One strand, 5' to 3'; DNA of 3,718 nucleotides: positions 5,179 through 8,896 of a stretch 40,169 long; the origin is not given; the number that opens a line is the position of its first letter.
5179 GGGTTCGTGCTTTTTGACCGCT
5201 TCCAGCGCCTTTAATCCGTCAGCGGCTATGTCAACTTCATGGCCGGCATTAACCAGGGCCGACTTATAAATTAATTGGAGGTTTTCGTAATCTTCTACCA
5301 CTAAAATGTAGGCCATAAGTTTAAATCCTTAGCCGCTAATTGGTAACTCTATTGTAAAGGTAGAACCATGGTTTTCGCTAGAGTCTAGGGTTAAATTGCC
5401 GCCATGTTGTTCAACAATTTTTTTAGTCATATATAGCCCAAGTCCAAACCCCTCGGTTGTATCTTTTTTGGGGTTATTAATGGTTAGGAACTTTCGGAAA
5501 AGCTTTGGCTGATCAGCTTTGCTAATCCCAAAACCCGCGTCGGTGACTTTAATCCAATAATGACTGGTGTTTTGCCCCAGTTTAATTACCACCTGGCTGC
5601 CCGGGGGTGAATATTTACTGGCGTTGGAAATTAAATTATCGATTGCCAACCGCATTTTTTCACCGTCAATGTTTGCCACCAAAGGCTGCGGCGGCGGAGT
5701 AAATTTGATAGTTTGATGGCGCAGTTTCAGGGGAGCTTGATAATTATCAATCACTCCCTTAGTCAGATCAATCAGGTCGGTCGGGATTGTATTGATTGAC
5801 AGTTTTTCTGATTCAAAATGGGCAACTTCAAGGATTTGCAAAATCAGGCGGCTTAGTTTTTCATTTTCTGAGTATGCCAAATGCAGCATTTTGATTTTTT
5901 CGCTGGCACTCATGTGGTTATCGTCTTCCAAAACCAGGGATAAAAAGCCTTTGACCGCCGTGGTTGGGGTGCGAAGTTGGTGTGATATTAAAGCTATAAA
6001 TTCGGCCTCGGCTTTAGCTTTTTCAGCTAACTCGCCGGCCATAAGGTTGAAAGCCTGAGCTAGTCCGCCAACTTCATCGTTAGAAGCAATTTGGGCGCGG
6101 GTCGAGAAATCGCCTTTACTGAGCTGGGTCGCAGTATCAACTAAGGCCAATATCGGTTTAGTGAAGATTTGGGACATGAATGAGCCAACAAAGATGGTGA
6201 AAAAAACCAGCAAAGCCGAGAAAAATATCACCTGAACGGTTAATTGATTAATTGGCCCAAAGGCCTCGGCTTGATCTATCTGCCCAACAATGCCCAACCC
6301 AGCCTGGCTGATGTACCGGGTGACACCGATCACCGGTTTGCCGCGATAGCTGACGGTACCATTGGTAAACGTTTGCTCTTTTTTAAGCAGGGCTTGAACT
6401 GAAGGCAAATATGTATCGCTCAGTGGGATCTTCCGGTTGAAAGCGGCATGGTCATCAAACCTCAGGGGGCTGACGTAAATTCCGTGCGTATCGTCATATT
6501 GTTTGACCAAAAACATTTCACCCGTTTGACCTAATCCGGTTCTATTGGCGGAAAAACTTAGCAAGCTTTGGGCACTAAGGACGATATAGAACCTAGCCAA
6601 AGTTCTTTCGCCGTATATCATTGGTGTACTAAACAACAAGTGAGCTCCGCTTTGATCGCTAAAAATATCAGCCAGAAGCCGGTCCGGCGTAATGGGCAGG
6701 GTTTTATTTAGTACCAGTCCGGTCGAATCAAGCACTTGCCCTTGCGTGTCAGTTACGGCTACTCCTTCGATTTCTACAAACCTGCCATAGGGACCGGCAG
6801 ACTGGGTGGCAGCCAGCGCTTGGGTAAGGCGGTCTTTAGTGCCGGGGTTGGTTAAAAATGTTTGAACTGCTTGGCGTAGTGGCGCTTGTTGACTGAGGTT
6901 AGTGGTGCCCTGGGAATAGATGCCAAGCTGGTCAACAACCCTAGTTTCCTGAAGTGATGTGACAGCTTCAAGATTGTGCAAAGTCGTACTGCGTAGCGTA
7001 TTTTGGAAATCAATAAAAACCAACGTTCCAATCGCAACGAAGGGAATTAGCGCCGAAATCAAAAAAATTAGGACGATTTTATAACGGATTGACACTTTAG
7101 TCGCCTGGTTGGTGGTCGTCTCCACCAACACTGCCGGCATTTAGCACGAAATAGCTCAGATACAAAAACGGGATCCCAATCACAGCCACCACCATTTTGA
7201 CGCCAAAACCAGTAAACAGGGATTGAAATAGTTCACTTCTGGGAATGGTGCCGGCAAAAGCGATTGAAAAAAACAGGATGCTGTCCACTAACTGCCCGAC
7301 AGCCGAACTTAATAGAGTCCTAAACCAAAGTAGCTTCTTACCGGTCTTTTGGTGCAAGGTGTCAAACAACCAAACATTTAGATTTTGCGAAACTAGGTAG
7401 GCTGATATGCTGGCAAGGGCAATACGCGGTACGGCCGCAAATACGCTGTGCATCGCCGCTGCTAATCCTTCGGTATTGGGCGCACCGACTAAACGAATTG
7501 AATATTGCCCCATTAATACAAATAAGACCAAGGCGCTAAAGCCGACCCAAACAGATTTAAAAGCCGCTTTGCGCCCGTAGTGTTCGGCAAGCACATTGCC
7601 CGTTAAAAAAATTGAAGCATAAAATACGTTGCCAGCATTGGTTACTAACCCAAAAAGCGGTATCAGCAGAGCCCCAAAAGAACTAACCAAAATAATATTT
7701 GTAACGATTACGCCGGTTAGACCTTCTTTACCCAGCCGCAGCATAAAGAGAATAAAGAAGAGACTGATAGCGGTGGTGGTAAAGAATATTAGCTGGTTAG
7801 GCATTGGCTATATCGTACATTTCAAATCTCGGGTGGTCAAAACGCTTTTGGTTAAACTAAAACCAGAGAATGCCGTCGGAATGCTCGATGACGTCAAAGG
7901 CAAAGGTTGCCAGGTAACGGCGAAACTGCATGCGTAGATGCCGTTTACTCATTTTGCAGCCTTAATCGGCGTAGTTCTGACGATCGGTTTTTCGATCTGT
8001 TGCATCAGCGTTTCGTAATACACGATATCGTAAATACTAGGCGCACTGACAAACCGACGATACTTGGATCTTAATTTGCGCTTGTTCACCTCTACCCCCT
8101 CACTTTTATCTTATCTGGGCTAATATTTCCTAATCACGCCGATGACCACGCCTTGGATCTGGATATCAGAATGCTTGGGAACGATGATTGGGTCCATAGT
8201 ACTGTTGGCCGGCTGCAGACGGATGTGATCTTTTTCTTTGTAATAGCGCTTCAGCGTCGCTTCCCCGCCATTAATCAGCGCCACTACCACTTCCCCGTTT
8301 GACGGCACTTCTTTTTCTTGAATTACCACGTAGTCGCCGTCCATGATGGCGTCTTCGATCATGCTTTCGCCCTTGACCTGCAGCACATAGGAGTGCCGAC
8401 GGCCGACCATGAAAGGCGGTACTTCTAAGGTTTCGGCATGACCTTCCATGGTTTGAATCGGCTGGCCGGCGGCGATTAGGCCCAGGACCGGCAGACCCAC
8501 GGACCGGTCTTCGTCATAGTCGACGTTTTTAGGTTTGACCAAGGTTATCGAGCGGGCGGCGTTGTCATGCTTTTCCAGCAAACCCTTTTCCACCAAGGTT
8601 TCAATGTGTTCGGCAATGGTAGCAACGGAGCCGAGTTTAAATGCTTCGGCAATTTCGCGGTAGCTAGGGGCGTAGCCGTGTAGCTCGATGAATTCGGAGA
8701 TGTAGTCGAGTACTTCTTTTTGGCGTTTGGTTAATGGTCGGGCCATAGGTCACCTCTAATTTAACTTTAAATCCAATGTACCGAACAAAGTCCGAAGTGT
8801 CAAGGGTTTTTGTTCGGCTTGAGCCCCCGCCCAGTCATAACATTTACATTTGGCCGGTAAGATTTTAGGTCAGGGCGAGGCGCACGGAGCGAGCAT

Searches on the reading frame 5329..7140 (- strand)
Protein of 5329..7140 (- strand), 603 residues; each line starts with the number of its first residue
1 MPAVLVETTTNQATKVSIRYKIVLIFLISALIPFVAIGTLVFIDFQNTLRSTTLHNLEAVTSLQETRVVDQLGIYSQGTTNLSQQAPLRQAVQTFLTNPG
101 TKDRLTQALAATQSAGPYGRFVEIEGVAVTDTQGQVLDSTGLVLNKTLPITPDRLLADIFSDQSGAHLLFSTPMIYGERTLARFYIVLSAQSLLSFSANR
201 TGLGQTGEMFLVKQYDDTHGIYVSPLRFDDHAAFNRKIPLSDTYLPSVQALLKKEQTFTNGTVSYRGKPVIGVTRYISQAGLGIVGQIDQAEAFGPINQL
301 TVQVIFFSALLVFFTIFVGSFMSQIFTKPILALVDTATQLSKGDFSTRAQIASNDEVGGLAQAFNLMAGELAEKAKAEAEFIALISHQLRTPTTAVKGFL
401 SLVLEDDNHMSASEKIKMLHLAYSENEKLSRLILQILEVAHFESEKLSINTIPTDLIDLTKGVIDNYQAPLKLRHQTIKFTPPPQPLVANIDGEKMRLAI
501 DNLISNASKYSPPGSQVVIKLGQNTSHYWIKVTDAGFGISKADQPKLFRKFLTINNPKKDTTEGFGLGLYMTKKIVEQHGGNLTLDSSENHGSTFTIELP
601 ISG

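Call 12: search_protein_families(library=pfam, proteins=[window:5329-7140:-])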
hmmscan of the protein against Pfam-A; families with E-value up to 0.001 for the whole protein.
window:5329-7140:- (603 aa): 4 families
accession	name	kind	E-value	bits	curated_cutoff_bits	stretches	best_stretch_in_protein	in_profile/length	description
PF02518.31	HATPase_c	-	2.3e-25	89.6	26.4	1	492-601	2-109/111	Histidine kinase-, DNA gyrase B-, and HSP90-like ATPase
PF00672.30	HAMP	-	2.6e-12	47.3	25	1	322-372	2-52/53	HAMP domain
PF00512.31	HisKA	-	8.6e-09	35.8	26.9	1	379-444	3-65/66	His Kinase A (phospho-acceptor) domain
PF14501.12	HATPase_c_5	-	0.00098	19.4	22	0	498-590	12-93/102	GHKL domain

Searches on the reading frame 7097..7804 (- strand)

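Call 12: search_protein_families(library=pfam, proteins=[window:7097-7804:-])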
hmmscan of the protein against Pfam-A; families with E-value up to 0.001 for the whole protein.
window:7097-7804:- (235 aa): 1 family
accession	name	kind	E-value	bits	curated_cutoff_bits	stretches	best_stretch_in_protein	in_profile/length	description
PF02592.20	Vut_1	-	1.3e-42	146.2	27.2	1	57-216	2-151/152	Putative vitamin uptake transporter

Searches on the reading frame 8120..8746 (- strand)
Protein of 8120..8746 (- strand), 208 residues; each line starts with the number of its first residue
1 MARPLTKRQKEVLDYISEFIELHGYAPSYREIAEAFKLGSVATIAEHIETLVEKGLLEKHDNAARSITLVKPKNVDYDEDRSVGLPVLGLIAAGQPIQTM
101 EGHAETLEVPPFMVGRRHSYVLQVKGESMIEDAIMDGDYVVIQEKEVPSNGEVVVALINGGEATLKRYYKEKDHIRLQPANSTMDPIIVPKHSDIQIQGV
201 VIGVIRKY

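Call 12: search_protein_families(library=pfam, proteins=[window:8120-8746:-])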
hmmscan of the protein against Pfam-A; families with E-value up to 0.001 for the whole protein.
window:8120-8746:- (208 aa): 3 families
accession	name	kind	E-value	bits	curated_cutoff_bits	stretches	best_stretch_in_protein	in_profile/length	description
PF00717.28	Peptidase_S24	-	1.1e-31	109.4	23.3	1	86-202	1-116/116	Peptidase S24-like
PF01726.22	LexA_DNA_bind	-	9e-21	73.9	23.7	1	3-65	2-64/65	LexA DNA binding domain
PF13730.12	HTH_36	-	0.00042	20.5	25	1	27-57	26-55/55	Helix-turn-helix domain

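Call 14: find_encoding_contigs(protein=window:8120-8746:-, flank=6000, max_places=10)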
Protein window:8120-8746:- (208 aa): no gene with exactly this product is on record in the collection.

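Call 15: find_homologous_proteins(query=window:8120-8746:-, max_evalue=1e-20)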
Query window:8120-8746:- (208 aa): 7992 proteins with E <= 1e-20 among 8000 candidates; the best 120 are listed.
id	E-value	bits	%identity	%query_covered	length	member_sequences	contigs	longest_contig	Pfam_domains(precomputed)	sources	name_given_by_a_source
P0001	3.9e-130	449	100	100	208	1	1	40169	PF00717.29,PF01726.23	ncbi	-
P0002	7.1e-111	386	83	100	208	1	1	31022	PF00717.29,PF01726.23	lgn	-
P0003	2.0e-107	375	80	100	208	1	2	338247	PF00717.29,PF01726.23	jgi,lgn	jgi:repressor LexA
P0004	5.1e-107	374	81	100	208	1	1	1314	PF00717.29,PF01726.23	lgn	-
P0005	2.7e-106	371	82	100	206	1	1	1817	PF00717.29,PF01726.23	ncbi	-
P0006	3.8e-106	371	82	100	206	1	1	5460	PF00717.29,PF01726.23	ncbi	-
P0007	2.1e-105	368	81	100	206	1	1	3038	PF00717.29,PF01726.23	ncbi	-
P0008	2.7e-105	368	80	100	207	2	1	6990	PF00717.29,PF01726.23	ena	-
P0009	3.0e-105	368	80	100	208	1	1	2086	PF00717.29,PF01726.23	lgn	-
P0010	3.9e-105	368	81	100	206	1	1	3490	PF00717.29,PF01726.23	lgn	-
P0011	1.7e-104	365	80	100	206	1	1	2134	PF00717.29,PF01726.23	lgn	-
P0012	2.0e-104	365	80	100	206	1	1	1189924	PF00717.29,PF01726.23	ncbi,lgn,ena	-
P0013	4.1e-104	364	80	100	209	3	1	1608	PF00717.29,PF01726.23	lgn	-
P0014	7.4e-104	363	81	100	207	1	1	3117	PF00717.29,PF01726.23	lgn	-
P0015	8.4e-104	363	80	100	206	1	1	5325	PF00717.29,PF01726.23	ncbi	-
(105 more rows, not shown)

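Call 16: find_encoding_contigs(protein=P0002, flank=4000, max_places=3)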
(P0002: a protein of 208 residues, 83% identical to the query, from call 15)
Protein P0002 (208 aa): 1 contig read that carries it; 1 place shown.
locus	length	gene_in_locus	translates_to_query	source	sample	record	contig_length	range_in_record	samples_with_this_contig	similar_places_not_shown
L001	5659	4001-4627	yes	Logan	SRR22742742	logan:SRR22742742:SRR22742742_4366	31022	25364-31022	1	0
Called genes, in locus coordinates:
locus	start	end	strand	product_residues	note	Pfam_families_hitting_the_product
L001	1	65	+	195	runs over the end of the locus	PF00702:Hydrolase, PF12710:HAD (weak), PF13419:HAD_2, PF13242:Hydrolase_like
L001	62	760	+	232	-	PF05219:DREV (weak), PF05401:NodS (weak), PF13489:Methyltransf_23, PF13649:Methyltransf_25, PF13847:Methyltransf_31, PF08241:Methyltransf_11, PF08242:Methyltransf_12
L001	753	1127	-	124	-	-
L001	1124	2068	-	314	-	PF00535:Glycos_transf_2, PF13641:Glyco_tranf_2_3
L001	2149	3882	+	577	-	PF12229:PG_binding_4, PF04294:VanW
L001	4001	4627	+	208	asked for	PF01726:LexA_DNA_bind, PF00717:Peptidase_S24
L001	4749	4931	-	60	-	-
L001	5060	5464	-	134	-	PF04138:GtrA_DPMS_TM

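Call 17: find_encoding_contigs(protein=P0003, flank=4000, max_places=3)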
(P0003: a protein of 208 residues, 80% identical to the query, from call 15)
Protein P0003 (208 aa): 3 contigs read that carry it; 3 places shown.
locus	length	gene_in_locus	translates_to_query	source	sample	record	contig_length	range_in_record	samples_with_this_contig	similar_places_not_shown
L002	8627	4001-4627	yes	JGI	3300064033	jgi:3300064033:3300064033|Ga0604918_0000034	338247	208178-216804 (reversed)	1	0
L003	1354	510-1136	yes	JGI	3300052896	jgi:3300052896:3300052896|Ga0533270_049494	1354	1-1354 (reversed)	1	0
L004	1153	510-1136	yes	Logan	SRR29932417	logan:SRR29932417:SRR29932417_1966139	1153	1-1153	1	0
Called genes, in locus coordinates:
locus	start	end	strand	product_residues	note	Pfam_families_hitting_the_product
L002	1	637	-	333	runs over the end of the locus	PF01073:3Beta_HSD, PF01370:Epimerase, PF02719:Polysacc_synt_2, PF03435:Sacchrp_dh_NADP (weak), PF04321:RmlD_sub_bind, PF07993:NAD_binding_4, PF13460:NAD_binding_10, PF16363:GDP_Man_Dehyd, +1 more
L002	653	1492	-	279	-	PF01370:Epimerase, PF04321:RmlD_sub_bind, PF16363:GDP_Man_Dehyd (weak)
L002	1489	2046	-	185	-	PF00908:dTDP_sugar_isom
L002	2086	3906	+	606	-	PF12229:PG_binding_4, PF04294:VanW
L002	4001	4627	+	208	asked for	PF01726:LexA_DNA_bind, PF00717:Peptidase_S24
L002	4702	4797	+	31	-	-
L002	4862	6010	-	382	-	PF25371:DUF7884, PF02353:CMAS, PF08123:DOT1 (weak), PF13489:Methyltransf_23, PF13847:Methyltransf_31, PF08241:Methyltransf_11, PF08242:Methyltransf_12, PF13649:Methyltransf_25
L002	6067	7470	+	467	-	PF01565:FAD_binding_4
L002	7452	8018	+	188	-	PF13489:Methyltransf_23, PF08241:Methyltransf_11 (weak), PF13649:Methyltransf_25 (faint)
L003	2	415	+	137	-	?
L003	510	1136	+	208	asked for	PF01726:LexA_DNA_bind, PF00717:Peptidase_S24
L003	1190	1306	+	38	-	-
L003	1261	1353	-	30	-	?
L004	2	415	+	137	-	?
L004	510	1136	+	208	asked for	PF01726:LexA_DNA_bind, PF00717:Peptidase_S24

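Call 18: find_encoding_contigs(protein=P0012, flank=4000, max_places=3)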
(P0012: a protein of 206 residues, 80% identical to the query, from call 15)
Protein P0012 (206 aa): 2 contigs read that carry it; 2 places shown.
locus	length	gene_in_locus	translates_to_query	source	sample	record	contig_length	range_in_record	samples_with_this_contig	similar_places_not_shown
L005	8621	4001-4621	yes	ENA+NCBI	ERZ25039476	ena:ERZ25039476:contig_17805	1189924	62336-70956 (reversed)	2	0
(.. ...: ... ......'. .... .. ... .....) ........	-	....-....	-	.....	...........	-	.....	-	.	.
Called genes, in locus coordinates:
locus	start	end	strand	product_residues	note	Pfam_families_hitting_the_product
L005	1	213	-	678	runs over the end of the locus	PF16158:N_BRCA1_IG (faint)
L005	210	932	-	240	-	-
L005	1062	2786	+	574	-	PF12229:PG_binding_4, PF04294:VanW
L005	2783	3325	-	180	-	PF13207:AAA_17 (weak)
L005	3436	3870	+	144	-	-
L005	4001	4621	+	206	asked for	PF01726:LexA_DNA_bind, PF00717:Peptidase_S24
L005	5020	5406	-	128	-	-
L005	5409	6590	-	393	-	PF25371:DUF7884, PF02353:CMAS, PF08123:DOT1 (weak), PF13489:Methyltransf_23, PF08241:Methyltransf_11, PF08242:Methyltransf_12, PF13649:Methyltransf_25, PF13847:Methyltransf_31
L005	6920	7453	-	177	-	-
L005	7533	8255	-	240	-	PF01565:FAD_binding_4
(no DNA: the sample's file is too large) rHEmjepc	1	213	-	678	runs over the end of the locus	PF16158:N_BRCA1_IG (faint)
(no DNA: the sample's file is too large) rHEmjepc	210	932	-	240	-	-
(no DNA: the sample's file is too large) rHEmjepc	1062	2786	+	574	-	PF12229:PG_binding_4, PF04294:VanW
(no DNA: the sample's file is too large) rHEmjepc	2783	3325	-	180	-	PF13207:AAA_17 (weak)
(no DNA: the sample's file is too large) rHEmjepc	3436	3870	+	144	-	-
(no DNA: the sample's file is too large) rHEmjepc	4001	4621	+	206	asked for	PF01726:LexA_DNA_bind, PF00717:Peptidase_S24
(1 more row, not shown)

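Call 31: find_related_loci(query=window:8120-8746:-, collection=metagenome_contigs, flank=10000)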
Query window:8120-8746:- (208 aa) in metagenome_contigs; peptide patterns used: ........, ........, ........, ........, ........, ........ (x = any residue, [..] = any of these).
121 stretches matched a pattern; 22 encode a relative of the query (tblastn E <= 1e-3); 22 distinct loci.
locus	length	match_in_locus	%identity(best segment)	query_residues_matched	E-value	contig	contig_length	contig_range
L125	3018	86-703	78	1-208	7e-113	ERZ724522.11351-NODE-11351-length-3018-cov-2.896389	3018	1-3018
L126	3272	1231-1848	78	1-208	3e-112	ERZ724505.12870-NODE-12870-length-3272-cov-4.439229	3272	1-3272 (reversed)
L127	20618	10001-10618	76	1-208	1e-104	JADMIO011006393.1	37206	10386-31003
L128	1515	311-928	75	1-208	3e-109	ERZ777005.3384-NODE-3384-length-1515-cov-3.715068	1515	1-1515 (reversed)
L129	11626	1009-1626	73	1-208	1e-101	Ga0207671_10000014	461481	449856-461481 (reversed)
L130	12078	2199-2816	73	1-208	1e-101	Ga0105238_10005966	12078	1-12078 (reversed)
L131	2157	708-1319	70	4-208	1e-104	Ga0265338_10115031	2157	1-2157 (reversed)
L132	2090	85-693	73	4-208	1e-104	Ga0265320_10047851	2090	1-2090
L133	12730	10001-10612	69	4-208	3e-98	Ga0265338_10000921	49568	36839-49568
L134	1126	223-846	66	1-208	7e-98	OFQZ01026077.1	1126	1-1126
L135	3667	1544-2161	66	3-208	6e-91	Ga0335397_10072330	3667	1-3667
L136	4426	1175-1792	66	3-208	2e-90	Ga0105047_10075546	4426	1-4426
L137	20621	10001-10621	66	1-208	3e-89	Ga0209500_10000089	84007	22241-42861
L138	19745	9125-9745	66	1-208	3e-89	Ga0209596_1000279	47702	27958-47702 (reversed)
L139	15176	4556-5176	66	1-208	3e-89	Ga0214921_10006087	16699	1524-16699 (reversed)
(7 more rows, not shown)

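Call 51: list_cluster_members(proteins=[P0001, P0002])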
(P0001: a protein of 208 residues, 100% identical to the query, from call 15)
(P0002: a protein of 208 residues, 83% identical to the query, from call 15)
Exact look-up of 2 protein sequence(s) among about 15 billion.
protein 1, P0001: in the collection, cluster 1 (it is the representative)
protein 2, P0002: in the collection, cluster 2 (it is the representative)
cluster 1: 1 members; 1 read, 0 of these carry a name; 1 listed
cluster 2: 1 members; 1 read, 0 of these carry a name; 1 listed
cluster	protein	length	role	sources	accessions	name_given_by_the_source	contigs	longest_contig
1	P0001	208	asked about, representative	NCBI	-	-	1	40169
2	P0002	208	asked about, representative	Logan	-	-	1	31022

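Call 71: find_encoding_contigs(protein=P0004, flank=3000, max_places=2)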
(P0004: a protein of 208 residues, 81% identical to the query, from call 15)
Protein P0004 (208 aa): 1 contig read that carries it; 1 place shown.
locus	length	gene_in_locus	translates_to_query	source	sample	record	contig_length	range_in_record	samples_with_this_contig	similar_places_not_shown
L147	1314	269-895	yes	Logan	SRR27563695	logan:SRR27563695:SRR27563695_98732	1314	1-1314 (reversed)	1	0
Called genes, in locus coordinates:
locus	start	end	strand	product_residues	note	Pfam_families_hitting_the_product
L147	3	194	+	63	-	?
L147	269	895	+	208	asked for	PF01726:LexA_DNA_bind, PF00717:Peptidase_S24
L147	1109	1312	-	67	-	?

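Call 72: find_encoding_contigs(protein=P0009, flank=3000, max_places=2)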
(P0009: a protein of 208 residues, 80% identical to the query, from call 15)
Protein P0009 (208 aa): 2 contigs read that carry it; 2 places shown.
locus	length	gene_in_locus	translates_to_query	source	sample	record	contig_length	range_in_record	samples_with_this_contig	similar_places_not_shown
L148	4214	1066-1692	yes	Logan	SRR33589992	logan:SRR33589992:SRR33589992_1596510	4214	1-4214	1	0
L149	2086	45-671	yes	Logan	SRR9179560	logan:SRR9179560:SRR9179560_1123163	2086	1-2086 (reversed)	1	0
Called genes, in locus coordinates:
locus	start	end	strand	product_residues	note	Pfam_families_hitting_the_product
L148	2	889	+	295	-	?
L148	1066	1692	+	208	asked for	PF01726:LexA_DNA_bind, PF00717:Peptidase_S24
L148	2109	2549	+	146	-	PF18936:DUF5684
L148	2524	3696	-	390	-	PF25371:DUF7884, PF02353:CMAS, PF13489:Methyltransf_23, PF05175:MTS (faint), PF08241:Methyltransf_11, PF08242:Methyltransf_12, PF13649:Methyltransf_25, PF13847:Methyltransf_31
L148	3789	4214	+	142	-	?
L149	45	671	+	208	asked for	PF01726:LexA_DNA_bind, PF00717:Peptidase_S24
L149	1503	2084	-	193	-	?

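Call 73: find_encoding_contigs(protein=P0006, flank=3000, max_places=2)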
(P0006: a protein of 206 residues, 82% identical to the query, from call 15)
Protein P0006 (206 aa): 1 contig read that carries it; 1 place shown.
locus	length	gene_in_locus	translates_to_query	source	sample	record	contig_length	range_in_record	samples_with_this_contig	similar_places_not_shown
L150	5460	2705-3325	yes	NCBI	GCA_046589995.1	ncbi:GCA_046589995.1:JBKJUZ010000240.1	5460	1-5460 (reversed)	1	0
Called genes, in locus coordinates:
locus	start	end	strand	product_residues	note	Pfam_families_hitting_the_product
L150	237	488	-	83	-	-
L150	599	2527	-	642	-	PF24684:Vgb_lyase (faint), PF25021:TEN_NHL (weak), PF01436:NHL (faint), PF08450:SGL (faint), PF25021:TEN_NHL, PF00657:Lipase_GDSL (weak), PF13472:Lipase_GDSL_2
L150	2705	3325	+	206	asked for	PF01726:LexA_DNA_bind, PF00717:Peptidase_S24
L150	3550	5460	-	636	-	?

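Call 74: find_encoding_contigs(protein=P0008, flank=3000, max_places=2)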
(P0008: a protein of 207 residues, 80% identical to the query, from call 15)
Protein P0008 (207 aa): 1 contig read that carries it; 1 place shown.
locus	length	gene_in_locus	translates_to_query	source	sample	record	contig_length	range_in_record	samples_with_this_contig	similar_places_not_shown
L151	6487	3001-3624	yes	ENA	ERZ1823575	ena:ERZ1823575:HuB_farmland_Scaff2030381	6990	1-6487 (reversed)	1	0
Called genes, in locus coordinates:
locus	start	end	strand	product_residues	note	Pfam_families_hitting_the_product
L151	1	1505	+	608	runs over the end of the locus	PF13230:GATase_4 (faint), PF13522:GATase_6, PF13537:GATase_7, PF01380:SIS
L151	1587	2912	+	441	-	PF03136:Pup_ligase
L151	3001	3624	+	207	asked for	PF01726:LexA_DNA_bind, PF00717:Peptidase_S24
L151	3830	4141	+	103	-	-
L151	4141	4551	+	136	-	PF00892:EamA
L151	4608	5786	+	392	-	PF00324:AA_permease, PF13520:AA_permease_2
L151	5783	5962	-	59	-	-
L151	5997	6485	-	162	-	?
